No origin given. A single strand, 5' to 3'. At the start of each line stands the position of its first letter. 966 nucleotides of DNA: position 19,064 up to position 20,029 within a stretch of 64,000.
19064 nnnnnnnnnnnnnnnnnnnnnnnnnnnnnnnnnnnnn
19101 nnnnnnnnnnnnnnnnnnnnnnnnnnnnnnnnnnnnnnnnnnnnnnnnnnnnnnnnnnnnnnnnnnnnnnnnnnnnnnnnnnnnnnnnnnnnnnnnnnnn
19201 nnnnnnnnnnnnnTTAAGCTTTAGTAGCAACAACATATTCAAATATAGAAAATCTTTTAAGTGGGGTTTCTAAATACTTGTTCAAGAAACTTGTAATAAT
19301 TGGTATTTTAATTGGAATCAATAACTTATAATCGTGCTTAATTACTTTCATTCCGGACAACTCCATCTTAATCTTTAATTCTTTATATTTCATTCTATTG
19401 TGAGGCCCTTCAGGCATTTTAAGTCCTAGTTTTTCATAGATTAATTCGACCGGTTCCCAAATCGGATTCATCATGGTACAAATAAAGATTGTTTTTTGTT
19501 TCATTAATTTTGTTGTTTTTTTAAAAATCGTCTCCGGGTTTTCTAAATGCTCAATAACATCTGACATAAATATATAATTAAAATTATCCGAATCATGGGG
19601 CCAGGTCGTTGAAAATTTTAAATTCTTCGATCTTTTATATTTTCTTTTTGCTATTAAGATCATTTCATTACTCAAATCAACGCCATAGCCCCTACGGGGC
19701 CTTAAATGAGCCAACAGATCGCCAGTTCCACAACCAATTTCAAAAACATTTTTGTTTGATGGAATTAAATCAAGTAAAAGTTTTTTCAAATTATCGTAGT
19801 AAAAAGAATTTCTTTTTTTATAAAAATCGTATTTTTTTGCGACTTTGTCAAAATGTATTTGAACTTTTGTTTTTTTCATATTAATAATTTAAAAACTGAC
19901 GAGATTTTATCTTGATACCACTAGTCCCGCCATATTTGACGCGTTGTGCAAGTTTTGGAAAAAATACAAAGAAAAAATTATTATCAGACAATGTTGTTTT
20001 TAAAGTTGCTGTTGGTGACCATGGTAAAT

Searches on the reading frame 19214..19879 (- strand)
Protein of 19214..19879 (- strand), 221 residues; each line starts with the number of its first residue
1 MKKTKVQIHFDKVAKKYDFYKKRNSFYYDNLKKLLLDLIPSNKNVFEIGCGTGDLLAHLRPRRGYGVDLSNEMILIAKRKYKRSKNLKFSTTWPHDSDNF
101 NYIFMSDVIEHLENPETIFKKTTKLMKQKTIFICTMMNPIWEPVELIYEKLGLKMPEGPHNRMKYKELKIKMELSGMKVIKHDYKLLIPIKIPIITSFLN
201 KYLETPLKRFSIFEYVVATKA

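Call 10: search_protein_families(library=pfam, proteins=[window:19214-19879:-], max_evalue=0.001)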
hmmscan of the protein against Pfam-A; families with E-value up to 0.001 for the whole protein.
window:19214-19879:- (221 aa): 7 families
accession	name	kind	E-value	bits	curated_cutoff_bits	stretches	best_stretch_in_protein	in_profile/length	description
PF13489.12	Methyltransf_23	-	2.3e-17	63.6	27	1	22-161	4-142/164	Methyltransferase domain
PF08242.18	Methyltransf_12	-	5.4e-13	49.9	30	1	47-129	2-95/98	Methyltransferase domain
PF08241.18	Methyltransf_11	-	1.1e-11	45.7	21.2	1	47-134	2-95/95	Methyltransferase domain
PF13649.12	Methyltransf_25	-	1.4e-10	42.1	27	1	45-128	1-95/97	Methyltransferase domain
PF13847.12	Methyltransf_31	-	2.1e-10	40.9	27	1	41-138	3-113/145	Methyltransferase domain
PF07021.18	MetW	-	5.6e-08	33.1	21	1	34-129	6-105/193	Methionine biosynthesis protein MetW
PF01209.24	Ubie_methyltran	-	3.4e-05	23.8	20.1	1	2-135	5-152/233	ubiE/COQ5 methyltransferase family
